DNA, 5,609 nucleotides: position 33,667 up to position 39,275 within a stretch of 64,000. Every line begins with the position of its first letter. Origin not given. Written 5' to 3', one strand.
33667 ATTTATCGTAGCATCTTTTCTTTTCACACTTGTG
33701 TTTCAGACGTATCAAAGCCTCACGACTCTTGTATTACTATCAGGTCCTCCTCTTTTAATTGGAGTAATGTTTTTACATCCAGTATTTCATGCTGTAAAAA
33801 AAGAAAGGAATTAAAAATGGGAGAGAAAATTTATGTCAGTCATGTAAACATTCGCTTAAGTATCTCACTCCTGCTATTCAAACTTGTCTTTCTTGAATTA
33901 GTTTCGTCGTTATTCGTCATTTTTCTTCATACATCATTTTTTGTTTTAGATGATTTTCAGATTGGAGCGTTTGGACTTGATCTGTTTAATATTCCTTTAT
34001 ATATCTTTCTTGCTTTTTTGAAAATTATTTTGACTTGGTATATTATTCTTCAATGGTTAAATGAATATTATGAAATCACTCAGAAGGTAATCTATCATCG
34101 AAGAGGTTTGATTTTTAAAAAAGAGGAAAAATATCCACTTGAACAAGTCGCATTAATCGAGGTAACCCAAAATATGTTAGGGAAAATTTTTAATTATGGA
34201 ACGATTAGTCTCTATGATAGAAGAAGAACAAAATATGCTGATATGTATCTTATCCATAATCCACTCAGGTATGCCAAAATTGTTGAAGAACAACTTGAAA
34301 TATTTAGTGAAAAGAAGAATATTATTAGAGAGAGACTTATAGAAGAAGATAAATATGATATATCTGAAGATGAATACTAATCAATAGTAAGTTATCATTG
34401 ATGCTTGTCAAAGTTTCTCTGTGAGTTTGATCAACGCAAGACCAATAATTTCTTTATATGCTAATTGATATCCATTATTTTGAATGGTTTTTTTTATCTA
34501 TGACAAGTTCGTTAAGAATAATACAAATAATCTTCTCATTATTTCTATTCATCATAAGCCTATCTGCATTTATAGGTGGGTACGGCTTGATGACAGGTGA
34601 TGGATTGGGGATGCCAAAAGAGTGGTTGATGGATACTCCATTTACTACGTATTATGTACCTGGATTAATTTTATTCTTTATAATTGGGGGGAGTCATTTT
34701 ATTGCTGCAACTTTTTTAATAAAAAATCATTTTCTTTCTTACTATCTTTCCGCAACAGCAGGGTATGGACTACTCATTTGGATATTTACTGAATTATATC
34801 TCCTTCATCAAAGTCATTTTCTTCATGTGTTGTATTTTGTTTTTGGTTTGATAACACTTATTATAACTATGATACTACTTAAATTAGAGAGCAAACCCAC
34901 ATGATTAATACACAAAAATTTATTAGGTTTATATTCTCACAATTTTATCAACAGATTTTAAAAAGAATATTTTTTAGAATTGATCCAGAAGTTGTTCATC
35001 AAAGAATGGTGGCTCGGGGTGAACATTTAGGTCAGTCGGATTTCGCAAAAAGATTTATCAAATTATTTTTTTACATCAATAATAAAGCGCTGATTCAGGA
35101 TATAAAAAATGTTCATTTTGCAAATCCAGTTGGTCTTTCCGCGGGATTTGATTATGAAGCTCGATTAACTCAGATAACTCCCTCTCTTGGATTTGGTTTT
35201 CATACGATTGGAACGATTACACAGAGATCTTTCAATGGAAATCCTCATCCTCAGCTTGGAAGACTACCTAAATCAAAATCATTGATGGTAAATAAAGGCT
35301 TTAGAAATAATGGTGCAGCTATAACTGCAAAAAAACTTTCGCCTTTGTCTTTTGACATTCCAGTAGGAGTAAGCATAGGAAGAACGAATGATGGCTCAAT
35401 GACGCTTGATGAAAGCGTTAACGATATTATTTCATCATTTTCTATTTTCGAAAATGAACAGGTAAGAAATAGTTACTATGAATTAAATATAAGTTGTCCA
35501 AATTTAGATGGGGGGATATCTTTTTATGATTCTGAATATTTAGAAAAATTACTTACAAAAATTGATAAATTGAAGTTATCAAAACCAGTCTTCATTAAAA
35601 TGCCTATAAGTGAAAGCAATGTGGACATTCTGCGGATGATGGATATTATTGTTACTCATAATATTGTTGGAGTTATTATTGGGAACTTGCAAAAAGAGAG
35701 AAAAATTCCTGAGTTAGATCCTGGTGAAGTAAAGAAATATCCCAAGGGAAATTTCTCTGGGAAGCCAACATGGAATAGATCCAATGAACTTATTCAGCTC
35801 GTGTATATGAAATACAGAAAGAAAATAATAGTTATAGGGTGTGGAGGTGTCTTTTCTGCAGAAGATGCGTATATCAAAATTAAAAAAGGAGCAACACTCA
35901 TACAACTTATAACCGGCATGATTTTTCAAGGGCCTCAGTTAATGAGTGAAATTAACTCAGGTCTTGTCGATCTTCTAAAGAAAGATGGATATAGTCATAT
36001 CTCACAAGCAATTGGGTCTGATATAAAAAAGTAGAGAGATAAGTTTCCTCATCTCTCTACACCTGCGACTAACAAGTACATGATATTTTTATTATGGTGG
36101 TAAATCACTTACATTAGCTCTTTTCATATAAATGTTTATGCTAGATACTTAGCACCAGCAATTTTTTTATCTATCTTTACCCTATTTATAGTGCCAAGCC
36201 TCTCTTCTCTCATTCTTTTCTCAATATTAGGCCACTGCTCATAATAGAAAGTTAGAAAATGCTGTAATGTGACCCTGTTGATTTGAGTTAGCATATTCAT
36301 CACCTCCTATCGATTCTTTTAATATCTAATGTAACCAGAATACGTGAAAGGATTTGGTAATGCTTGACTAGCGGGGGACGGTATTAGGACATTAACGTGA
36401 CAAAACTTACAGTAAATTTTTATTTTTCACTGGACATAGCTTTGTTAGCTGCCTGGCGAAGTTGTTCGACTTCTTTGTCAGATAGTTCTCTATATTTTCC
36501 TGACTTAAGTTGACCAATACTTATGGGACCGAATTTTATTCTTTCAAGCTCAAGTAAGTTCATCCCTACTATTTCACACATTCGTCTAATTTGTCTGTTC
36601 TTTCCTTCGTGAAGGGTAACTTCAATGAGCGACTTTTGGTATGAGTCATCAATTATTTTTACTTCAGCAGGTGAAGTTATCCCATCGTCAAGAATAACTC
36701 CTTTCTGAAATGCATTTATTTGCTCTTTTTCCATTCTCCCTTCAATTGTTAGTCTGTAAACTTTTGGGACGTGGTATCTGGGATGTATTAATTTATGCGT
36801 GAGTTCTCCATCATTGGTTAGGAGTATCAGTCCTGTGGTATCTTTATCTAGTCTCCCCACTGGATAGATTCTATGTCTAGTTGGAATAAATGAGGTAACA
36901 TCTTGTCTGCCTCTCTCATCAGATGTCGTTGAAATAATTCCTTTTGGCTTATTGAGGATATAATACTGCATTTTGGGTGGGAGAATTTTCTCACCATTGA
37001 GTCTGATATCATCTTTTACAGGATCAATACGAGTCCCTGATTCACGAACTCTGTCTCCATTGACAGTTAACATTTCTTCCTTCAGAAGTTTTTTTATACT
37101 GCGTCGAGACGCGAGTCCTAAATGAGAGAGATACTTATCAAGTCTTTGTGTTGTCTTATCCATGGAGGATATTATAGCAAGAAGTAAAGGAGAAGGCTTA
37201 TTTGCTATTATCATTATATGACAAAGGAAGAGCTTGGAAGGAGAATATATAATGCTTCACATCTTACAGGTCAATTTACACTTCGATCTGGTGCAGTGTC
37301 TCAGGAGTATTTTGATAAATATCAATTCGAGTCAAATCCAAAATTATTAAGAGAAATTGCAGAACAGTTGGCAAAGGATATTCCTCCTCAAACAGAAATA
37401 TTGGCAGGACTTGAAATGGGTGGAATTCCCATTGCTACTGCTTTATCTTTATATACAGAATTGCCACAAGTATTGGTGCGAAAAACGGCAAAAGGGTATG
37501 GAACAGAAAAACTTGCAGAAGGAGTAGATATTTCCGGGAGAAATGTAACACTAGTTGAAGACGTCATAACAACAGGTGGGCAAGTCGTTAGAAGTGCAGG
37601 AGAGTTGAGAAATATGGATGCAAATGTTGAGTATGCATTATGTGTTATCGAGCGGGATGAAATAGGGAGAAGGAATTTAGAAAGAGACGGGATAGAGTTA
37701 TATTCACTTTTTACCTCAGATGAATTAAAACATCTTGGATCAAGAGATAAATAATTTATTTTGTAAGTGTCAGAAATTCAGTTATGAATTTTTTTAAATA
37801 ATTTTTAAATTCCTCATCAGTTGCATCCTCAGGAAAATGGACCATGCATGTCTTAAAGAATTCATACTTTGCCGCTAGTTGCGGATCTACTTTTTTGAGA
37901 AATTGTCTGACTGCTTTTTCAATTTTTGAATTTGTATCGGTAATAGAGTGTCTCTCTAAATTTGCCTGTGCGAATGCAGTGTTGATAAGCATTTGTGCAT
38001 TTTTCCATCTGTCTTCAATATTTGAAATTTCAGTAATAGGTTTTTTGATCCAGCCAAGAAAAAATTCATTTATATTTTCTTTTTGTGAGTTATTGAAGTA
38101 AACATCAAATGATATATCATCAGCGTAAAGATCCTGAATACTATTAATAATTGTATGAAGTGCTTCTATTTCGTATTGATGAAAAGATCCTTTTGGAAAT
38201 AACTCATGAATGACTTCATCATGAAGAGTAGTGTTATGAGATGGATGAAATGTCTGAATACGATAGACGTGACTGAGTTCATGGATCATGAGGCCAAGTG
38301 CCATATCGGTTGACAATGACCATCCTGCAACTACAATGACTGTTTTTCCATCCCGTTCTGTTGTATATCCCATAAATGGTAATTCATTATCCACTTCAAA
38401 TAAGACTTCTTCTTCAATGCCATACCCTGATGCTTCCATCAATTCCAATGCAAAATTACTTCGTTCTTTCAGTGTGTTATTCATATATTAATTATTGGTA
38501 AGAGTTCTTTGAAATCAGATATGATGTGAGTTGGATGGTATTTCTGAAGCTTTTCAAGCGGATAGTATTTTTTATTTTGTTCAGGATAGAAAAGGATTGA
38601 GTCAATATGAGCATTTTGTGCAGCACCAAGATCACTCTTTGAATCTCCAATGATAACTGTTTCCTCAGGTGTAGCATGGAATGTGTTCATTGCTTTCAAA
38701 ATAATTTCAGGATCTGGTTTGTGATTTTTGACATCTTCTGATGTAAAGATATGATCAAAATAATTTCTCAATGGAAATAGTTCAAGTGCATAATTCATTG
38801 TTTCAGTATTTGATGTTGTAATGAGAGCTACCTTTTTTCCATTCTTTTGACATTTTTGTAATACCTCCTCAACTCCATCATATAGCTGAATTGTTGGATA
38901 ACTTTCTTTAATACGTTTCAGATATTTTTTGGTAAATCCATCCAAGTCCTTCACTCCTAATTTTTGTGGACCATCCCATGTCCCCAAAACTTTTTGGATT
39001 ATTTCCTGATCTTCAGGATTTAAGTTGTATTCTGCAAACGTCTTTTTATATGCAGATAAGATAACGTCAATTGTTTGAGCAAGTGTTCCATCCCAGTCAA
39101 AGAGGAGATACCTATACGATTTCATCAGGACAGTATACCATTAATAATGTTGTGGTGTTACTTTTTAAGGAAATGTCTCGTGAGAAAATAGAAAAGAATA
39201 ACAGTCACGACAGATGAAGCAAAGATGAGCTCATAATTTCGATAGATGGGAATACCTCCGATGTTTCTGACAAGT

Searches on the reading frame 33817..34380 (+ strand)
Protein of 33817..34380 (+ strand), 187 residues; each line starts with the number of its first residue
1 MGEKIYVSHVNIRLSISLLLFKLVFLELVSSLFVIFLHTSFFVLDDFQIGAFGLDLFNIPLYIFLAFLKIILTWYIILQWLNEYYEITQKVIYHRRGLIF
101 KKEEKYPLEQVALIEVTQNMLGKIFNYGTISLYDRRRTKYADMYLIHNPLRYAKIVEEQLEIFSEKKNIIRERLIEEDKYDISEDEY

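Call 31: search_protein_families(library=pfam, proteins=[window:33817-34380:+], max_evalue=0.001)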
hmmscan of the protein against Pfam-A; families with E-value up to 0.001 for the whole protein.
window:33817-34380:+ (187 aa): 1 family
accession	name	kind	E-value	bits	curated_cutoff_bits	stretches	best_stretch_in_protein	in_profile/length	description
PF03703.20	bPH_2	-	2.5e-09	37.7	22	1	85-136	6-57/78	Bacterial PH domain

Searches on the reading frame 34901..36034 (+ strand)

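Call 31: search_protein_families(library=pfam, proteins=[window:34901-36034:+], max_evalue=0.001)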
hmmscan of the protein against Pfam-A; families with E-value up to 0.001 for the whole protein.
window:34901-36034:+ (377 aa): 1 family
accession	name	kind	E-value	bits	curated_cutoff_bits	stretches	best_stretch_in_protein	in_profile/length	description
PF01180.27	DHO_dh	-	1.5e-48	166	27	1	64-359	2-291/291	Dihydroorotate dehydrogenase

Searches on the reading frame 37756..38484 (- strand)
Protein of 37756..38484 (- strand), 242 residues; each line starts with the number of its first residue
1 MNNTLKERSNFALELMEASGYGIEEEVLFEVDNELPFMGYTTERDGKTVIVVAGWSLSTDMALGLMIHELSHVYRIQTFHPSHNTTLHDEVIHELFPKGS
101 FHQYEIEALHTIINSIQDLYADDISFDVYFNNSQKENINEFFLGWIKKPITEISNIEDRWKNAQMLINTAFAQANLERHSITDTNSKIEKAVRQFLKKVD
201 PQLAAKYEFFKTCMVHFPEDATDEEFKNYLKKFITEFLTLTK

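Call 31: search_protein_families(library=pfam, proteins=[window:37756-38484:-], max_evalue=0.001)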
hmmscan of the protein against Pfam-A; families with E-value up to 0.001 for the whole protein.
window:37756-38484:- (242 aa): 1 family
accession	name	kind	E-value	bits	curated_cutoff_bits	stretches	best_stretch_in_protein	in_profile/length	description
PF19093.5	DUF5781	-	1.1e-14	54.9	25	1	20-236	24-240/243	Family of unknown function (DUF5781)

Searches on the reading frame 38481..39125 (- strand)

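Call 31: search_protein_families(library=pfam, proteins=[window:38481-39125:-], max_evalue=0.001)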
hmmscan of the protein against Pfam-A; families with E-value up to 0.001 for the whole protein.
window:38481-39125:- (214 aa): 6 families
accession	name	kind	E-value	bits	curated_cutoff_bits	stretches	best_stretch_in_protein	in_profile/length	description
PF13419.12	HAD_2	-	2.6e-41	142.1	23.8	1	7-178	1-177/178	Haloacid dehalogenase-like hydrolase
PF00702.32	Hydrolase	-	1.9e-26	94.1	26.4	1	5-173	2-191/191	haloacid dehalogenase-like hydrolase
PF13242.12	Hydrolase_like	-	3.3e-11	43.4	22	1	135-208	3-75/75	HAD-hyrolase-like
PF12710.13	HAD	-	2.6e-10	41.5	27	1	8-169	2-188/189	haloacid dehalogenase-like hydrolase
PF03031.24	NIF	-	0.00023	21.3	21.8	1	81-195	39-148/160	NLI interacting factor-like phosphatase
PF06888.18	Put_Phosphatase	-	0.00062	19.7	27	0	66-129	57-122/234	Putative Phosphatase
